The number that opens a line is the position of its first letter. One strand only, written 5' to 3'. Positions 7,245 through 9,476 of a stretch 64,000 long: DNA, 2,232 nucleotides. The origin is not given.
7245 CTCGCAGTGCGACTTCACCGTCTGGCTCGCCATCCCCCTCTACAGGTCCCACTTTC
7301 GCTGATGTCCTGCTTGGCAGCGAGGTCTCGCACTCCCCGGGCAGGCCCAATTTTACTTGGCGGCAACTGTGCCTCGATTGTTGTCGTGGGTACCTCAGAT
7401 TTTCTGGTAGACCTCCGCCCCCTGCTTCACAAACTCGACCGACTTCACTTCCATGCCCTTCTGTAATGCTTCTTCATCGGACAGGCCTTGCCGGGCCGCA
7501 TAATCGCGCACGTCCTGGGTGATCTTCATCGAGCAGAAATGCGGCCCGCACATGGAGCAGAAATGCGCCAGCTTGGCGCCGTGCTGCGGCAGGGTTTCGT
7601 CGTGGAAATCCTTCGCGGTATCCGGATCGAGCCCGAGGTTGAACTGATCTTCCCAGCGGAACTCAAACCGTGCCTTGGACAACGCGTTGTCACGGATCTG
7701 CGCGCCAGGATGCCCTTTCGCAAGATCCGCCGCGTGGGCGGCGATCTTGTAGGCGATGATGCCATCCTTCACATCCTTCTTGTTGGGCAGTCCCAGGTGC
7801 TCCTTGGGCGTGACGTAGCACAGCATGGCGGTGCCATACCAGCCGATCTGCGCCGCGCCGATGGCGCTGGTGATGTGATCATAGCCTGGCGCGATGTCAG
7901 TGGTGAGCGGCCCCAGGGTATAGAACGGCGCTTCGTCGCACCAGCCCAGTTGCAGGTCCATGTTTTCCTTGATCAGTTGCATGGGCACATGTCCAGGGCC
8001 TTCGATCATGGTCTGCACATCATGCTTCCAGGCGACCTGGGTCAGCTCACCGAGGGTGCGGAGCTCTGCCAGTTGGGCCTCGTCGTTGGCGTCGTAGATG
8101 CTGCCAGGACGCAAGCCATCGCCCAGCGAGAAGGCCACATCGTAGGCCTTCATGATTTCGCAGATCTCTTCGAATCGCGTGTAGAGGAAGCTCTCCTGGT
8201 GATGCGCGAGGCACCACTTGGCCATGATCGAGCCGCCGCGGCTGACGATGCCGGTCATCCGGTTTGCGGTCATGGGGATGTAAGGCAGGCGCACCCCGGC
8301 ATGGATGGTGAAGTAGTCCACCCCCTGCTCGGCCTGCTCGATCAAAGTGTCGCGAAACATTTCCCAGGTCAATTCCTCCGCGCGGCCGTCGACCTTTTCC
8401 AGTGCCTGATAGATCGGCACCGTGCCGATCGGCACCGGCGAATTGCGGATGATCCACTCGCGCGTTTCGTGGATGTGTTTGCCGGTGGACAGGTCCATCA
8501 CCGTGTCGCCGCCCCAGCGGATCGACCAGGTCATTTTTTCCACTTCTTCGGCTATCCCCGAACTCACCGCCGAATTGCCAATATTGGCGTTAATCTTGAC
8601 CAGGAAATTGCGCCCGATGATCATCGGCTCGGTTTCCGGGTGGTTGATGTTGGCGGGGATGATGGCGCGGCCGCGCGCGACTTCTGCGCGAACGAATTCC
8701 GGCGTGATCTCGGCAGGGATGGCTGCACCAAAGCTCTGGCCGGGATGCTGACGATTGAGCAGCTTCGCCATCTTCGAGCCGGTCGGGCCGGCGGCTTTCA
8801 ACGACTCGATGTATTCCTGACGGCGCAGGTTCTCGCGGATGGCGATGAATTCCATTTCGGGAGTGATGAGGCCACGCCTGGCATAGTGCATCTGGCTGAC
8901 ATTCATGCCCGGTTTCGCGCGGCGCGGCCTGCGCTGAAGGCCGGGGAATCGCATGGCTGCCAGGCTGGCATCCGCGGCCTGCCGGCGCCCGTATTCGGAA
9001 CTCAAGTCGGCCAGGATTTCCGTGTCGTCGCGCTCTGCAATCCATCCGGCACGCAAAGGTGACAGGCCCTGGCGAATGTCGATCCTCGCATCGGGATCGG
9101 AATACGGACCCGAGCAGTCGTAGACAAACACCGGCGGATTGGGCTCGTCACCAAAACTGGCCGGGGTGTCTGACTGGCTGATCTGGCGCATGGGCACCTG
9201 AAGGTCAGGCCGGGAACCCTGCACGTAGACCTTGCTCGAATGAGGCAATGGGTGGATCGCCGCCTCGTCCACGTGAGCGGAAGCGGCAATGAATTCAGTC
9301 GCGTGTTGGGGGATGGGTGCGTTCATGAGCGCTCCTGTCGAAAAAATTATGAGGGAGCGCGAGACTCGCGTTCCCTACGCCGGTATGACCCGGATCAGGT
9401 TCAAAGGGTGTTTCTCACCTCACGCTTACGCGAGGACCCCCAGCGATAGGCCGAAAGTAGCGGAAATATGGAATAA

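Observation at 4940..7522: Three copies of the thiC 3' end delimit two single-gene cassettes: an apparent integration hotspot at the end of thiC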

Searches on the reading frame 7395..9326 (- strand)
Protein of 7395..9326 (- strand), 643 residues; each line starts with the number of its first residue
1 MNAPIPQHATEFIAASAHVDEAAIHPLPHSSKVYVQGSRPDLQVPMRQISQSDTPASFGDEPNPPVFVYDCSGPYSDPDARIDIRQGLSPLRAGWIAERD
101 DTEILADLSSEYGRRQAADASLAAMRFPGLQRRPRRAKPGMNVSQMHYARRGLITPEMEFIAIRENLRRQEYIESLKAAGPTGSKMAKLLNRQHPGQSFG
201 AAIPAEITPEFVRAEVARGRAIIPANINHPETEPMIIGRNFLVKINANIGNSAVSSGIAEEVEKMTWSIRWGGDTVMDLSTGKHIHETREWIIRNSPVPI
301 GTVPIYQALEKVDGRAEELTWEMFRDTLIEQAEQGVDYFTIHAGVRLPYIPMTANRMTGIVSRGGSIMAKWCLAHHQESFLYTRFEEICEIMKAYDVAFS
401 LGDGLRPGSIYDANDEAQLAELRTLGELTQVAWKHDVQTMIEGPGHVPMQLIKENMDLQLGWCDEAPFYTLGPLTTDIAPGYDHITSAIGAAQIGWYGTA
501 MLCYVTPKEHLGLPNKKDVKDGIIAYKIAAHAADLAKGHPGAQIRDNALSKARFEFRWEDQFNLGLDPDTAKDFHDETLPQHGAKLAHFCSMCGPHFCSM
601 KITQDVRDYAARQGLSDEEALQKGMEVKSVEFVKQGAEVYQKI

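Call 5: search_protein_families(library=pfam, proteins=[window:7395-9326:-], max_evalue=0.01)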
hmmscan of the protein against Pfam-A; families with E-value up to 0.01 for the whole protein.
window:7395-9326:- (643 aa): 2 families
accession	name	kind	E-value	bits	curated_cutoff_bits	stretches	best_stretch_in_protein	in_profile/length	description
PF01964.24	ThiC_Rad_SAM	-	2.5e-183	610.1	25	1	145-604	2-419/420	Radical SAM ThiC family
PF13667.11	ThiC-associated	-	4.6e-32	110.1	27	1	26-103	1-81/81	ThiC-associated domain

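Call 11: find_related_loci(query=window:7395-9326:-, collection=genome_contigs, flank=8000)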
Query window:7395-9326:- (643 aa) in genome_contigs; peptide patterns used: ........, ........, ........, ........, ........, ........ (x = any residue, [..] = any of these).
600 stretches matched a pattern (row limit reached: there are more); 600 encode a relative of the query (tblastn E <= 1e-3); the best 80 are kept; 80 distinct loci.
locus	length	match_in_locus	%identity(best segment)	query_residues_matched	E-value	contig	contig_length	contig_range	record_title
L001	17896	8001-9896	85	11-642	0e+0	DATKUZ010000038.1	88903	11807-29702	MAG TPA_asm: Sulfuriferula sp. isolate SMAG_U14120 k141_1098900, whole genome shotgun sequence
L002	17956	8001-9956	82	1-643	0e+0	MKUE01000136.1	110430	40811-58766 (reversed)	MAG: Thiobacillus sp. 65-1059 scnpilot_expt_750_p_scaffold_871, whole genome shotgun sequence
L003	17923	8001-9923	83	1-643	0e+0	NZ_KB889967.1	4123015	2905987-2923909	Methyloversatilis thermotolerans strain 3t A3Q7DRAFT_scaffold1.1, whole genome shotgun sequence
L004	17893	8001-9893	82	11-642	0e+0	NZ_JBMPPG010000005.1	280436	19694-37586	Undibacterium sp. SXout11W NODE_5_length_280436_cov_30.488711, whole genome shotgun sequence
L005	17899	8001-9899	82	11-643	0e+0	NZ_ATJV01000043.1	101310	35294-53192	Thauera terpenica 58Eu Cont15, whole genome shotgun sequence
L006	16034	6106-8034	82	1-643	0e+0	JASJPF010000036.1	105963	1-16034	MAG: Thiobacillus sp. isolate MAG_58 NODE_116_length_105963_cov_11.985081, whole genome shotgun sequence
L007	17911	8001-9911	80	11-642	0e+0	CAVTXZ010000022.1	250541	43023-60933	MAG: uncultured beta proteobacterium isolate MFD06714.bin.3.256 genome assembly, contig: contig_41038, whole genome shot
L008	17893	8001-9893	81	11-642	0e+0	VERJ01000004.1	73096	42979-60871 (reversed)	MAG: Burkholderiaceae bacterium isolate ZLKRG38 NODE_198_length_73096_cov_4.891680, whole genome shotgun sequence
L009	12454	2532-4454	80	1-642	0e+0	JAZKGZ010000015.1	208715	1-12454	MAG: Pseudomonadota bacterium isolate DC_RB_04_SPN110320-bin072 DCRB04SPN_B072_0_000000000015, whole genome shotgun sequ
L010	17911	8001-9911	81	11-642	0e+0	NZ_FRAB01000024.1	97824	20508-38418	Paraburkholderia terricola strain LMG 20594, whole genome shotgun sequence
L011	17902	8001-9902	80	11-643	0e+0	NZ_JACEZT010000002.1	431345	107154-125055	Rugamonas brunnea strain LX20W NODE_2_length_431345_cov_29.719293_2, whole genome shotgun sequence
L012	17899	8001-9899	80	11-643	0e+0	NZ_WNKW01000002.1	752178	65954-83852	Pseudoduganella danionis strain DSM 103461 NODE_2_length_752178_cov_48.889351_2, whole genome shotgun sequence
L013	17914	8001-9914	79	1-643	0e+0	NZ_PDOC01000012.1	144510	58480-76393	Massilia eurypsychrophila strain JCM 30074 ZB100011, whole genome shotgun sequence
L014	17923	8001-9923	80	1-643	0e+0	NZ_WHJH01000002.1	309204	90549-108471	Massilia mucilaginosa strain CCM 8733 NODE_2_length_309204_cov_5.758261, whole genome shotgun sequence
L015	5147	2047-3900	80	11-643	0e+0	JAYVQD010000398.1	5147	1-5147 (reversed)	MAG: Nitrosomonadales bacterium isolate GL72_UP_concoct_22 GL72_UP_concoct_22_397, whole genome shotgun sequence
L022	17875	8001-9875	79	3-642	0e+0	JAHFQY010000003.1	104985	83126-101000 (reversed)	MAG: Nitrosomonadales bacterium isolate nzgw561 NODE_115_length_104986_cov_4.279836, whole genome shotgun sequence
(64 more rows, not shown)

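Call 48: find_homologous_proteins(query=window:7395-9326:-, max_evalue=1e-200)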
Query window:7395-9326:- (643 aa): 7998 proteins with E <= 1e-200 among 8000 candidates; the best 120 are listed.
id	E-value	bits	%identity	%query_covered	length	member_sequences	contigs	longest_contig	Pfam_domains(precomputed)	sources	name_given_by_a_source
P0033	0.0e+0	1498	100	100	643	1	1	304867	PF13667.12,PF01964.25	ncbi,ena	-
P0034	0.0e+0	1495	100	100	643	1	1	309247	PF13667.12,PF01964.25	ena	-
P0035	0.0e+0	1427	95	100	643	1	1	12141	PF13667.12,PF01964.25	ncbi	-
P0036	0.0e+0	1407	94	100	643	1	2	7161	PF13667.12,PF01964.25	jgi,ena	-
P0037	0.0e+0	1393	92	100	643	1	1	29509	PF13667.12,PF01964.25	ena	-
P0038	0.0e+0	1392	92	100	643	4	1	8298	PF13667.12,PF01964.25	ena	-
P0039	0.0e+0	1391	92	100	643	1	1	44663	PF13667.12,PF01964.25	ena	-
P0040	0.0e+0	1387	92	100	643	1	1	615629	PF13667.12,PF01964.25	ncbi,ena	-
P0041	0.0e+0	1378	91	100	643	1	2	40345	PF13667.12,PF01964.25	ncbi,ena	ncbi:MAG: phosphomethylpyrimidine synthase ThiC [Thiobacillaceae bacterium]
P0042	0.0e+0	1374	90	100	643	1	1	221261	PF13667.12,PF01964.25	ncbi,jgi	ncbi:MAG: phosphomethylpyrimidine synthase ThiC [Thiobacillaceae bacterium]|jgi:phosphomethylpyrimid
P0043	0.0e+0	1364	91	99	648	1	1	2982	PF13667.12,PF01964.25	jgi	jgi:phosphomethylpyrimidine synthase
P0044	0.0e+0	1352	90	98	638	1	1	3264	PF13667.12,PF01964.25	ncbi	-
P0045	0.0e+0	1344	90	98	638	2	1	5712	PF13667.12,PF01964.25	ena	-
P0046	0.0e+0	1344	90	98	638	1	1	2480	PF13667.12,PF01964.25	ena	-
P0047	0.0e+0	1340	89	98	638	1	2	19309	PF13667.12,PF01964.25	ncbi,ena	-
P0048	0.0e+0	1337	88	100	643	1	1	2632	PF13667.12,PF01964.25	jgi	jgi:phosphomethylpyrimidine synthase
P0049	0.0e+0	1328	88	98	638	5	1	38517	PF13667.12,PF01964.25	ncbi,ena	-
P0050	0.0e+0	1325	88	98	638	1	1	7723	PF13667.12,PF01964.25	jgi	jgi:phosphomethylpyrimidine synthase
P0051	0.0e+0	1318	87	100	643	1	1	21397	PF13667.12,PF01964.25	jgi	jgi:phosphomethylpyrimidine synthase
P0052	0.0e+0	1315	87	100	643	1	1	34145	PF13667.12,PF01964.25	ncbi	ncbi:MAG: phosphomethylpyrimidine synthase ThiC [Thiobacillaceae bacterium]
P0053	0.0e+0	1297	86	100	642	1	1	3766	PF13667.12,PF01964.25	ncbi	-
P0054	0.0e+0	1293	86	98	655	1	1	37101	PF13667.12,PF01964.25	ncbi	-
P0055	0.0e+0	1292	85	100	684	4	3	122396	PF13667.12,PF01964.25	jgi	jgi:phosphomethylpyrimidine synthase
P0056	0.0e+0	1291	86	98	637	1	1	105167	PF13667.12,PF01964.25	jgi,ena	-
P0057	0.0e+0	1290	84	100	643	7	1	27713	PF13667.12,PF01964.25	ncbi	-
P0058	0.0e+0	1290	85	100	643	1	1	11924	PF13667.12,PF01964.25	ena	-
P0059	0.0e+0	1289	85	100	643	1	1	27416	PF13667.12,PF01964.25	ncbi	-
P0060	0.0e+0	1289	85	100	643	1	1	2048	PF13667.12,PF01964.25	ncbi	-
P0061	0.0e+0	1288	86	98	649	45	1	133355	PF13667.12,PF01964.25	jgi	jgi:phosphomethylpyrimidine synthase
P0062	0.0e+0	1288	85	100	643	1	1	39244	PF13667.12,PF01964.25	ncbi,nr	ncbi:MAG: phosphomethylpyrimidine synthase ThiC [Hydrogenophilales bacterium]|nr:phosphomethylpyrimi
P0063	0.0e+0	1288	86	98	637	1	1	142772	PF13667.12,PF01964.25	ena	-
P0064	0.0e+0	1288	86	98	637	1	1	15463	PF13667.12,PF01964.25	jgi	jgi:phosphomethylpyrimidine synthase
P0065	0.0e+0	1287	85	100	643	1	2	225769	PF13667.12,PF01964.25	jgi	jgi:phosphomethylpyrimidine synthase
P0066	0.0e+0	1287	86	98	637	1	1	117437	PF13667.12,PF01964.25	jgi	-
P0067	0.0e+0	1286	86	98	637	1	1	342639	PF13667.12,PF01964.25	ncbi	-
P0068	0.0e+0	1286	85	98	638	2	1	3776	PF13667.12,PF01964.25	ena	-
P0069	0.0e+0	1285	86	98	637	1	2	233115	PF13667.12,PF01964.25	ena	-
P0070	0.0e+0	1284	85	100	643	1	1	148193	PF13667.12,PF01964.25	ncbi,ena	ncbi:MAG: phosphomethylpyrimidine synthase ThiC [Pseudomonadota bacterium]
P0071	0.0e+0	1284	85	98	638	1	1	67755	PF13667.12,PF01964.25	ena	-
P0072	0.0e+0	1284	86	98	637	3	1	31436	PF13667.12,PF01964.25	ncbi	-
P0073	0.0e+0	1283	84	100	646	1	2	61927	PF13667.12,PF01964.25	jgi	jgi:phosphomethylpyrimidine synthase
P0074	0.0e+0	1283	84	100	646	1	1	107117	PF13667.12,PF01964.25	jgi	jgi:phosphomethylpyrimidine synthase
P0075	0.0e+0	1283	84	100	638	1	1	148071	PF13667.12,PF01964.25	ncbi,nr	ncbi:MAG: phosphomethylpyrimidine synthase ThiC [Betaproteobacteria bacterium]|nr:phosphomethylpyrim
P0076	0.0e+0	1282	85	98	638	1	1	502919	PF13667.12,PF01964.25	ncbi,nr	ncbi:MAG: phosphomethylpyrimidine synthase ThiC [Sterolibacteriaceae bacterium]|nr:phosphomethylpyri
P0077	0.0e+0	1282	86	98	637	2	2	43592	PF13667.12,PF01964.25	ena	-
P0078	0.0e+0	1282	83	100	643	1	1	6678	PF13667.12,PF01964.25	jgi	-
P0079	0.0e+0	1282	84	100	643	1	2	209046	PF13667.12,PF01964.25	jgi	-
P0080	0.0e+0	1282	85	98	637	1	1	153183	PF13667.12,PF01964.25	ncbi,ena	-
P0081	0.0e+0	1281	85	98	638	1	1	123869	PF13667.12,PF01964.25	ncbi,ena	-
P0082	0.0e+0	1281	84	100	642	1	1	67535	PF13667.12,PF01964.25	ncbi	-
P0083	0.0e+0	1281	85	98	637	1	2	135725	PF13667.12,PF01964.25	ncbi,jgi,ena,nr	ncbi:phosphomethylpyrimidine synthase ThiC [Betaproteobacteria bacterium SCN2]|jgi:phosphomethylpyri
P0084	0.0e+0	1281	85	98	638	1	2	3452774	PF13667.12,PF01964.25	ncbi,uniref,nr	ncbi:phosphomethylpyrimidine synthase [Sulfuriferula plumbiphila]|uniref:Phosphomethylpyrimidine syn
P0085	0.0e+0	1280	84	98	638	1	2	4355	PF13667.12,PF01964.25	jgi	jgi:phosphomethylpyrimidine synthase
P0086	0.0e+0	1280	85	98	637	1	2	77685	PF13667.12,PF01964.25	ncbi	-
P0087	0.0e+0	1279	86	98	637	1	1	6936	PF13667.12,PF01964.25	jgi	jgi:phosphomethylpyrimidine synthase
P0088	0.0e+0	1279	85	98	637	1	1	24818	PF13667.12,PF01964.25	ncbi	-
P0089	0.0e+0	1279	85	98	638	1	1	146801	PF13667.12,PF01964.25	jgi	jgi:phosphomethylpyrimidine synthase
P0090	0.0e+0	1278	83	100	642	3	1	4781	PF13667.12,PF01964.25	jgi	jgi:phosphomethylpyrimidine synthase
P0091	0.0e+0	1278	84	98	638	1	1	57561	PF13667.12,PF01964.25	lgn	-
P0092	0.0e+0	1278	84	98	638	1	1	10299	PF13667.12,PF01964.25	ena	-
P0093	0.0e+0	1278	85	98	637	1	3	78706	PF13667.12,PF01964.25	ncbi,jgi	-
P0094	0.0e+0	1278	85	98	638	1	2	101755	PF13667.12,PF01964.25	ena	-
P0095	0.0e+0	1278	84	100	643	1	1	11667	PF13667.12,PF01964.25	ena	-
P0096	0.0e+0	1278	84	100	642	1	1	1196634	PF13667.12,PF01964.25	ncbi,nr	ncbi:MAG: phosphomethylpyrimidine synthase ThiC [Thiobacillus sp.]|nr:phosphomethylpyrimidine syntha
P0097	0.0e+0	1277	85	98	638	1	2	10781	PF13667.12,PF01964.25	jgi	jgi:phosphomethylpyrimidine synthase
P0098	0.0e+0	1277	85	98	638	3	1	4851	PF13667.12,PF01964.25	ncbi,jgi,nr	ncbi:MAG TPA: phosphomethylpyrimidine synthase ThiC [Rhodocyclaceae bacterium]|jgi:phosphomethylpyri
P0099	0.0e+0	1277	84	100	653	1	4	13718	PF13667.12,PF01964.25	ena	-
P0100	0.0e+0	1277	85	98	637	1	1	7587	PF13667.12,PF01964.25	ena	-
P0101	0.0e+0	1277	84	98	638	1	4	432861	PF13667.12,PF01964.25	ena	-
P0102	0.0e+0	1277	85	98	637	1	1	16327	PF13667.12,PF01964.25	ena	-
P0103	0.0e+0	1277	84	98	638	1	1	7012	PF13667.12,PF01964.25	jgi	jgi:phosphomethylpyrimidine synthase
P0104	0.0e+0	1277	85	98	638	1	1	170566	PF13667.12,PF01964.25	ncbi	-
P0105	0.0e+0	1277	85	98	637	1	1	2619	PF13667.12,PF01964.25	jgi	jgi:phosphomethylpyrimidine synthase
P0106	0.0e+0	1277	84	100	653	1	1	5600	PF13667.12,PF01964.25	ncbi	-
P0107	0.0e+0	1277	85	98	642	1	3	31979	PF13667.12,PF01964.25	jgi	jgi:phosphomethylpyrimidine synthase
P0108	0.0e+0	1277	85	98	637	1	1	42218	PF13667.12,PF01964.25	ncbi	-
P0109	0.0e+0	1276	84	100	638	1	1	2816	PF13667.12,PF01964.25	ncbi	-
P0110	0.0e+0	1276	85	98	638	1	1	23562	PF13667.12,PF01964.25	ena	-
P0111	0.0e+0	1276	85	98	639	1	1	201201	PF13667.12,PF01964.25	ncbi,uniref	ncbi:phosphomethylpyrimidine synthase ThiC, partial [Methyloversatilis sp.]|uniref:phosphomethylpyri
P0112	0.0e+0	1276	84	98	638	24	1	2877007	PF13667.12,PF01964.25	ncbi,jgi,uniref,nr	ncbi:phosphomethylpyrimidine synthase ThiC [Sulfuriferula sp. AH1]|uniref:phosphomethylpyrimidine sy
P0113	0.0e+0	1276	84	100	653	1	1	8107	PF13667.12,PF01964.25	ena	-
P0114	0.0e+0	1276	85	98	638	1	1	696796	PF13667.12,PF01964.25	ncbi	ncbi:phosphomethylpyrimidine synthase ThiC [Rhodocyclaceae bacterium SMB388]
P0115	0.0e+0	1276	84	100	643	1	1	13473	PF13667.12,PF01964.25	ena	-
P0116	0.0e+0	1275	85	98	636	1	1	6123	PF13667.12,PF01964.25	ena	-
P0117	0.0e+0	1275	83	100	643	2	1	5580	PF13667.12,PF01964.25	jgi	jgi:phosphomethylpyrimidine synthase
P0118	0.0e+0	1275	84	98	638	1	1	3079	PF13667.12,PF01964.25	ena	-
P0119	0.0e+0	1275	84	98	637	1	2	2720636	PF13667.12,PF01964.25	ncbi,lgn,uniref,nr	ncbi:hydroxymethylpyrimidine synthase [Sulfuritortus calidifontis]|uniref:Phosphomethylpyrimidine sy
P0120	0.0e+0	1275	85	98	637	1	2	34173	PF13667.12,PF01964.25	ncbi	ncbi:MAG: phosphomethylpyrimidine synthase ThiC [Pseudomonadota bacterium]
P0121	0.0e+0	1275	84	98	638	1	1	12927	PF13667.12,PF01964.25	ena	-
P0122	0.0e+0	1275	85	98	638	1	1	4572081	PF13667.12,PF01964.25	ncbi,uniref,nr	ncbi:phosphomethylpyrimidine synthase ThiC [Parazoarcus communis]|uniref:Phosphomethylpyrimidine syn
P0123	0.0e+0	1275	85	98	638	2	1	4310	PF13667.12,PF01964.25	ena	-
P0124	0.0e+0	1275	85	98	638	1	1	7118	PF13667.12,PF01964.25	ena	-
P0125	0.0e+0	1275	84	98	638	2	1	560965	PF13667.12,PF01964.25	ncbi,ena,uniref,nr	ncbi:phosphomethylpyrimidine synthase ThiC [Sulfuriferula thiophila]|uniref:phosphomethylpyrimidine 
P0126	0.0e+0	1275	84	100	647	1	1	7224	PF13667.12,PF01964.25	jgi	jgi:phosphomethylpyrimidine synthase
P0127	0.0e+0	1275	85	98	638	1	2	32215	PF13667.12,PF01964.25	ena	-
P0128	0.0e+0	1275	84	98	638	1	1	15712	PF13667.12,PF01964.25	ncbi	-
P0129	0.0e+0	1274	84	98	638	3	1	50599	PF13667.12,PF01964.25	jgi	jgi:phosphomethylpyrimidine synthase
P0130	0.0e+0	1274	84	100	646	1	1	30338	PF13667.12,PF01964.25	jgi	jgi:phosphomethylpyrimidine synthase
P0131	0.0e+0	1274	84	98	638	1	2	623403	PF13667.12,PF01964.25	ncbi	ncbi:MAG: phosphomethylpyrimidine synthase ThiC [Pseudomonadota bacterium]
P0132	0.0e+0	1274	84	98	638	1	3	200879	PF13667.12,PF01964.25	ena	-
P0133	0.0e+0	1273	84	98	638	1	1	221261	PF13667.12,PF01964.25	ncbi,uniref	ncbi:phosphomethylpyrimidine synthase ThiC [Pandoraea pnomenusa]|uniref:phosphomethylpyrimidine synt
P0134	0.0e+0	1273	83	100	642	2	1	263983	PF13667.12,PF01964.25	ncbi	-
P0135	0.0e+0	1273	84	98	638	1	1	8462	PF13667.12,PF01964.25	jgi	-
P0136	0.0e+0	1273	83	100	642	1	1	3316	PF13667.12,PF01964.25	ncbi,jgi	jgi:phosphomethylpyrimidine synthase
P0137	0.0e+0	1273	84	98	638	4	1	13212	PF13667.12,PF01964.25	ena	-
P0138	0.0e+0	1273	84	98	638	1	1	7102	PF13667.12,PF01964.25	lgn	-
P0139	0.0e+0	1273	84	98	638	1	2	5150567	PF13667.12,PF01964.25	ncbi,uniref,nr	ncbi:phosphomethylpyrimidine synthase ThiC [Thauera sinica]|uniref:Phosphomethylpyrimidine synthase 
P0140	0.0e+0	1273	85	98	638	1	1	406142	PF13667.12,PF01964.25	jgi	-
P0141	0.0e+0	1272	84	98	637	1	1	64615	PF13667.12,PF01964.25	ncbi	-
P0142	0.0e+0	1272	85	98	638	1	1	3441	PF13667.12,PF01964.25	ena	-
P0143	0.0e+0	1272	84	98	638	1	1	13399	PF13667.12,PF01964.25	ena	-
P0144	0.0e+0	1272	85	98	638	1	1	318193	PF13667.12,PF01964.25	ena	-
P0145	0.0e+0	1272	84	98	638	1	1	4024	PF13667.12,PF01964.25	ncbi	-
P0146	0.0e+0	1272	84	98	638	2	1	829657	PF13667.12,PF01964.25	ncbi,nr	ncbi:MAG: phosphomethylpyrimidine synthase ThiC [Sterolibacteriaceae bacterium]|nr:phosphomethylpyri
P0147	0.0e+0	1272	84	98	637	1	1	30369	PF13667.12,PF01964.25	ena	-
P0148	0.0e+0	1272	84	98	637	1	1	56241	PF13667.12,PF01964.25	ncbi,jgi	-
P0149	0.0e+0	1272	84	98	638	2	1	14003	PF13667.12,PF01964.25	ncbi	-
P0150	0.0e+0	1272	85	98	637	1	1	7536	PF13667.12,PF01964.25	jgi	jgi:phosphomethylpyrimidine synthase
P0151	0.0e+0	1272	84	98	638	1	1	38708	PF13667.12,PF01964.25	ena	-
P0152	0.0e+0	1272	84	100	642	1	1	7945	PF13667.12,PF01964.25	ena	-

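Call 50: find_encoding_contigs(protein=P0033, flank=6000, max_places=2)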
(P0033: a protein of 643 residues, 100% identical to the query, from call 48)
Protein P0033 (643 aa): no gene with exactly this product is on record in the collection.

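Call 51: find_encoding_contigs(protein=P0035, flank=6000, max_places=2)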
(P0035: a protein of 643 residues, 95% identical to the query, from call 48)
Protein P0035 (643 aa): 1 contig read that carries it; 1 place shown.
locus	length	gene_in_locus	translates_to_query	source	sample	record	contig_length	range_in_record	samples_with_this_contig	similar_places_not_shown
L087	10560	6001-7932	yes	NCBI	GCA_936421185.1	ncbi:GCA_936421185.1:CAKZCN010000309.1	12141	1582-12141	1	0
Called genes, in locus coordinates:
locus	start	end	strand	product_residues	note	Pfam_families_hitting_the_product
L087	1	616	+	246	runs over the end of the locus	PF00106:adh_short, PF08659:KR (weak), PF23441:SDR (weak), PF13561:adh_short_C2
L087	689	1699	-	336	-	PF01073:3Beta_HSD, PF01370:Epimerase, PF02719:Polysacc_synt_2, PF04321:RmlD_sub_bind, PF07993:NAD_binding_4 (weak), PF08659:KR (weak), PF13460:NAD_binding_10 (weak), PF16363:GDP_Man_Dehyd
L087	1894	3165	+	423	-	PF04413:Glycos_transf_N, PF00534:Glycos_transf_1 (weak)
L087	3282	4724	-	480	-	PF02321:OEP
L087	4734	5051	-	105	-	PF00581:Rhodanese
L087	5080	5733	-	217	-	PF01135:PCMT, PF00398:RrnaAD (weak), PF13489:Methyltransf_23 (weak), PF13847:Methyltransf_31, PF08242:Methyltransf_12 (weak), PF13649:Methyltransf_25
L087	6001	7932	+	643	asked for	PF13667:ThiC-associated, PF01964:ThiC_Rad_SAM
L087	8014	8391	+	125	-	-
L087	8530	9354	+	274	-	PF02673:BacA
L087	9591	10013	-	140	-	PF02472:ExbD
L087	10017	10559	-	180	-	?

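Call 52: find_encoding_contigs(protein=P0036, flank=6000, max_places=2)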
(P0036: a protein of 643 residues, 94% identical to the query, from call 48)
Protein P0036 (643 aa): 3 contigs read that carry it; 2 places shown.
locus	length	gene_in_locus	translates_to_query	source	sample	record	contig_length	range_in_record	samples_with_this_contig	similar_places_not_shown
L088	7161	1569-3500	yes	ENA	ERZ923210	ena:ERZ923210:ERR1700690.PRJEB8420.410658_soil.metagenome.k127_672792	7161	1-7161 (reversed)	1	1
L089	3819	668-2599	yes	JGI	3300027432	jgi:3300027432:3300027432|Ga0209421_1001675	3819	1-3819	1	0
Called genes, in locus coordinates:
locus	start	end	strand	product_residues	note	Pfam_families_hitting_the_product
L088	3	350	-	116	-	?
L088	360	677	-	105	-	PF00581:Rhodanese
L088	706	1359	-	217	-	PF01135:PCMT, PF00398:RrnaAD (faint), PF13489:Methyltransf_23 (weak), PF13847:Methyltransf_31, PF08242:Methyltransf_12 (weak), PF13649:Methyltransf_25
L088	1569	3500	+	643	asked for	PF13667:ThiC-associated, PF01964:ThiC_Rad_SAM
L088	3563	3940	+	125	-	-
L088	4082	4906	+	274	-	PF02673:BacA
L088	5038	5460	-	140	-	PF02472:ExbD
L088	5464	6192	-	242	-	PF01618:MotA_ExbB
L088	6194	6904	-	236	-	PF03544:TonB_C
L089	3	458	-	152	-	?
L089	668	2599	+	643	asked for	PF13667:ThiC-associated, PF01964:ThiC_Rad_SAM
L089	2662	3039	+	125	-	-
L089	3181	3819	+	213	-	?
